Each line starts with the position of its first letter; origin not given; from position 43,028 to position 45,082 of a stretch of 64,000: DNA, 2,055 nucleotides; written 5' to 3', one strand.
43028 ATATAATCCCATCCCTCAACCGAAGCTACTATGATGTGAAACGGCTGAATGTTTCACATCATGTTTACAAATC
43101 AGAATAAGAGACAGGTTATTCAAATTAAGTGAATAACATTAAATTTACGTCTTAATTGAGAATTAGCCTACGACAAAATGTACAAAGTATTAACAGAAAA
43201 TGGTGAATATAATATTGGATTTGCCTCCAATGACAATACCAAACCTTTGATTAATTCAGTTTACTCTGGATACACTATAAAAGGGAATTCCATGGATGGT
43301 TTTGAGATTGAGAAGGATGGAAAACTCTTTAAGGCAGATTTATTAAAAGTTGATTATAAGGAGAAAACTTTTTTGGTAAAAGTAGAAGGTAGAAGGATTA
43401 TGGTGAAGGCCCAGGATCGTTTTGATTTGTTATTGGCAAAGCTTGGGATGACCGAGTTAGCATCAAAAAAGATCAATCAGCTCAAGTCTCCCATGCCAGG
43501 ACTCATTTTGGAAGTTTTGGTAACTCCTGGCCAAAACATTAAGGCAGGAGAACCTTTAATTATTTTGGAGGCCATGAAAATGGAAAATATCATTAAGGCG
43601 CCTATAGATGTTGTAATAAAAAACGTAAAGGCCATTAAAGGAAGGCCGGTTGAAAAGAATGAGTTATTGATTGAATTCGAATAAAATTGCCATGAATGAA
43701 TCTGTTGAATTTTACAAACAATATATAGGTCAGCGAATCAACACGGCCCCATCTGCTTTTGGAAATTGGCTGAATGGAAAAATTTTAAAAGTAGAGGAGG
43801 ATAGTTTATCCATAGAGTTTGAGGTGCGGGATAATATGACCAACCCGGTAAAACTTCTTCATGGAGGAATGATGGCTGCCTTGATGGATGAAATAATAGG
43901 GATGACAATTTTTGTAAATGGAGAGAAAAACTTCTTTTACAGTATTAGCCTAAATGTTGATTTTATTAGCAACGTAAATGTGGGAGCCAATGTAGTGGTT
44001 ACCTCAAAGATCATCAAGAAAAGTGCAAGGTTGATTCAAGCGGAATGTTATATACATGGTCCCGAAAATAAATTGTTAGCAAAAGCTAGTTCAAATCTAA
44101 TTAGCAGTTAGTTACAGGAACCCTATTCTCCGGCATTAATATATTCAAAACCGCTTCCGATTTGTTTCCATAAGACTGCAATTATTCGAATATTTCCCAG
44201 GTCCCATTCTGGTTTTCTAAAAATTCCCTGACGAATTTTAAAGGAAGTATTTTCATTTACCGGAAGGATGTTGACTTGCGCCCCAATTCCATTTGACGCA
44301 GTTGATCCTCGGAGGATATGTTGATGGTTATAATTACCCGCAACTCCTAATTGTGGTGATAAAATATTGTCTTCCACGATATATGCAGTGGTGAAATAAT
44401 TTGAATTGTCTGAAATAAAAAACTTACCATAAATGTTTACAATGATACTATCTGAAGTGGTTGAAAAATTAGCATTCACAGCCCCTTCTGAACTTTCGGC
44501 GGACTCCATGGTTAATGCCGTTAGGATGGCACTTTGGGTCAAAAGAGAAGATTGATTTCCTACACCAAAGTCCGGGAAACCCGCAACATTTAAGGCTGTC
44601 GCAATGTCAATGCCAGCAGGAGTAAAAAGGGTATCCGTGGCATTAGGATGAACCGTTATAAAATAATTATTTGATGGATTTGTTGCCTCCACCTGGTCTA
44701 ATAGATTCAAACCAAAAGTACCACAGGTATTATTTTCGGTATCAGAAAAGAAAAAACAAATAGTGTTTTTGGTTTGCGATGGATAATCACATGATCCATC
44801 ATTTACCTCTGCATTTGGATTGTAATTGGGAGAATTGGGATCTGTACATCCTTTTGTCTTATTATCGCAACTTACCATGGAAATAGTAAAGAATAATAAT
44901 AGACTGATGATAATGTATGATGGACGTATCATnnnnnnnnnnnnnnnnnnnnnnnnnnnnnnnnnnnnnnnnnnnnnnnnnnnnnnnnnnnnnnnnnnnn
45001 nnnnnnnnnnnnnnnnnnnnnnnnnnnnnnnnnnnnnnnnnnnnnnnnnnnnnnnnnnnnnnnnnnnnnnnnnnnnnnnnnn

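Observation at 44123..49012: Minus-strand cluster: small membrane protein, B12-binding radical SAM enzyme, NPPY methyltransferase, flippase-like 12-TM protein, Cys-rich lipoprotein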

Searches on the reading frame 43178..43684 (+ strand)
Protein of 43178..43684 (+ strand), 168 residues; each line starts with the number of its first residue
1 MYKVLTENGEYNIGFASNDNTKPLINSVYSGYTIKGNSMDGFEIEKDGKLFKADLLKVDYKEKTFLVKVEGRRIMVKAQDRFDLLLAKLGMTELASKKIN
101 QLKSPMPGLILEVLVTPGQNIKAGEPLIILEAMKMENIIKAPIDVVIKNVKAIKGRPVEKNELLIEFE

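Call 3: search_protein_families(library=pfam, proteins=[window:43178-43684:+], max_evalue=0.01)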
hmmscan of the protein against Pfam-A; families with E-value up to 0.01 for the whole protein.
window:43178-43684:+ (168 aa): 4 families
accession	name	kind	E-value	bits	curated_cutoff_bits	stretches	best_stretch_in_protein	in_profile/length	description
PF00364.28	Biotin_lipoyl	-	3e-16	59.4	22.1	1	100-166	1-72/73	Biotin-requiring enzyme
PF13437.12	HlyD_3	-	1.6e-05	26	22.2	0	102-130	2-30/106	HlyD family secretion protein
PF13533.13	Biotin_lipoyl_2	-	0.00057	20.1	29.8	1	102-131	3-32/32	Biotin-lipoyl like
PF16576.10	HlyD_D23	-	0.0022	17.8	30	0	96-130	16-139/214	Barrel-sandwich domain of CusB or HlyD membrane-fusion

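Call 4: search_protein_families(library=ncbifam, proteins=[window:43178-43684:+], max_evalue=0.01)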
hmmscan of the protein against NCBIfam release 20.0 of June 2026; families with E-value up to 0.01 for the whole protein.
window:43178-43684:+ (168 aa): 19 families
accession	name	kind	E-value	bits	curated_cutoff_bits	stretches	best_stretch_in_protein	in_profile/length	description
NF006761.0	PRK09282.1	domain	1.6e-18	66.5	402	1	35-167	460-589/591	pyruvate carboxylase subunit B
NF009554.0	PRK12999.1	equivalog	3.5e-17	61.5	965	1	63-168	1042-1146/1147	pyruvate carboxylase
TIGR01235.1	pyruv_carbox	equivalog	1.4e-16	59.2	1114.45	1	67-168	1045-1143/1143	pyruvate carboxylase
NF004173.0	PRK05641.1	equivalog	1.6e-16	61.2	199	1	100-167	85-152/153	putative acetyl-CoA carboxylase biotin carboxyl carrier protein subunit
NF047903.1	MmDecMmdC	equivalog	2.4e-15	57.1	200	1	100-159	64-123/132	methylmalonyl-CoA decarboxylase subunit gamma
NF005117.0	PRK06549.1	equivalog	8e-15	55.6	159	1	94-166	56-128/130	acetyl-CoA carboxylase biotin carboxyl carrier protein subunit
NF010643.0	PRK14040.1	subfamily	1.5e-14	53.4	892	1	52-166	478-593/595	oxaloacetate decarboxylase subunit alpha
TIGR01108.1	oadA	equivalog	2.2e-13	49.6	756.5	1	59-163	469-581/582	sodium-extruding oxaloacetate decarboxylase subunit alpha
TIGR02712.1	urea_carbox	equivalog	2.2e-10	38.9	1303.85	1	95-165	1128-1198/1201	urea carboxylase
NF010645.0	PRK14042.1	equivalog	1.3e-08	34.1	1182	1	103-167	529-593/596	pyruvate carboxylase subunit B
NF006079.0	PRK08225.1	equivalog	1.7e-08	34.3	95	1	100-168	2-70/70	acetyl-CoA carboxylase biotin carboxyl carrier protein subunit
NF004547.1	PRK05889.1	equivalog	2.3e-08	34.1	75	1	106-164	9-67/71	biotin/lipoyl-binding carrier protein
TIGR00531.1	BCCP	equivalog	9.7e-07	29.4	115.2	1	112-166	99-153/156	acetyl-CoA carboxylase biotin carboxyl carrier protein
NF008814.0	PRK11854.1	equivalog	0.00035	19.1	722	1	109-167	120-178/637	pyruvate dehydrogenase complex dihydrolipoyllysine-residue acetyltransferase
TIGR03794.1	NHLM_micro_HlyD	equivalog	0.00051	19.1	156.2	1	59-134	213-288/421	NHLP bacteriocin system secretion protein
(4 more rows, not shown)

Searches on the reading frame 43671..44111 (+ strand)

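Call 3: search_protein_families(library=pfam, proteins=[window:43671-44111:+], max_evalue=0.01)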
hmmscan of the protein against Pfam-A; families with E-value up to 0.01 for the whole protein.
window:43671-44111:+ (146 aa): 2 families
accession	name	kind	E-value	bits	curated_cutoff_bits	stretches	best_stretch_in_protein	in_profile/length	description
PF03061.28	4HBT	-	2.1e-09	38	20.6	1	63-134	4-76/79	Thioesterase superfamily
PF13622.12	4HBT_3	-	0.0026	18.4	24.3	1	60-123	8-64/83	Acyl-CoA thioesterase N-terminal domain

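Call 4: search_protein_families(library=ncbifam, proteins=[window:43671-44111:+], max_evalue=0.01)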
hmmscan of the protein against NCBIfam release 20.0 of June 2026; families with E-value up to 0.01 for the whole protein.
window:43671-44111:+ (146 aa): 4 families
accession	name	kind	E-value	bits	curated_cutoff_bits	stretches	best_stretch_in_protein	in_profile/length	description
TIGR00369.1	unchar_dom_1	domain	6.6e-13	48.8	36.6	1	32-140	4-112/117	hotdog fold thioesterase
TIGR02286.1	PaaD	equivalog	6.2e-07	29.6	118.9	1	37-137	7-105/114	hydroxyphenylacetyl-CoA thioesterase PaaI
NF008675.0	PRK11688.1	equivalog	7.2e-07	29.1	107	1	29-84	24-81/156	thioesterase family protein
NF047425.1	MenI_Listeria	exception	7.1e-06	25.8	185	1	30-119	3-94/122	1,4-dihydroxy-2-naphthoyl-CoA hydrolase MenI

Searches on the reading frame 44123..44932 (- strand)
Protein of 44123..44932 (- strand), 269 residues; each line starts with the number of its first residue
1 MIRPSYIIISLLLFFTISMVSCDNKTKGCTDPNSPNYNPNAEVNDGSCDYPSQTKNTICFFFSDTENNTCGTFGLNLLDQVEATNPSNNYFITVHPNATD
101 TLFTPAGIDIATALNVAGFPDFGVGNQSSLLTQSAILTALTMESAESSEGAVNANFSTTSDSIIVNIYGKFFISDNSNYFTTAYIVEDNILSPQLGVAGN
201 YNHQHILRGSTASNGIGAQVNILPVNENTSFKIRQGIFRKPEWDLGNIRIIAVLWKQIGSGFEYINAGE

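Call 3: search_protein_families(library=pfam, proteins=[window:44123-44932:-], max_evalue=0.01)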
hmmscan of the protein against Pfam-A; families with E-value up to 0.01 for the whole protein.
window:44123-44932:- (269 aa): 1 family
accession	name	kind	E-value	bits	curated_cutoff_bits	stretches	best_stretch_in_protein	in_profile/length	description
PF11551.14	Omp28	-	7e-08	32.9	34.9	1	112-257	6-154/171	Outer membrane protein Omp28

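Call 4: search_protein_families(library=ncbifam, proteins=[window:44123-44932:-], max_evalue=0.01)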
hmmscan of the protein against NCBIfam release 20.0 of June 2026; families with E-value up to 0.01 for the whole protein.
window:44123-44932:- (269 aa): 1 family
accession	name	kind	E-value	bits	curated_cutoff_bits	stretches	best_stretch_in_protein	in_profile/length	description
NF033782.1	lipoprot_Omp28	subfamily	7.8e-06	25.3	150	1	99-257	90-249/264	Omp28 family outer membrane lipoprotein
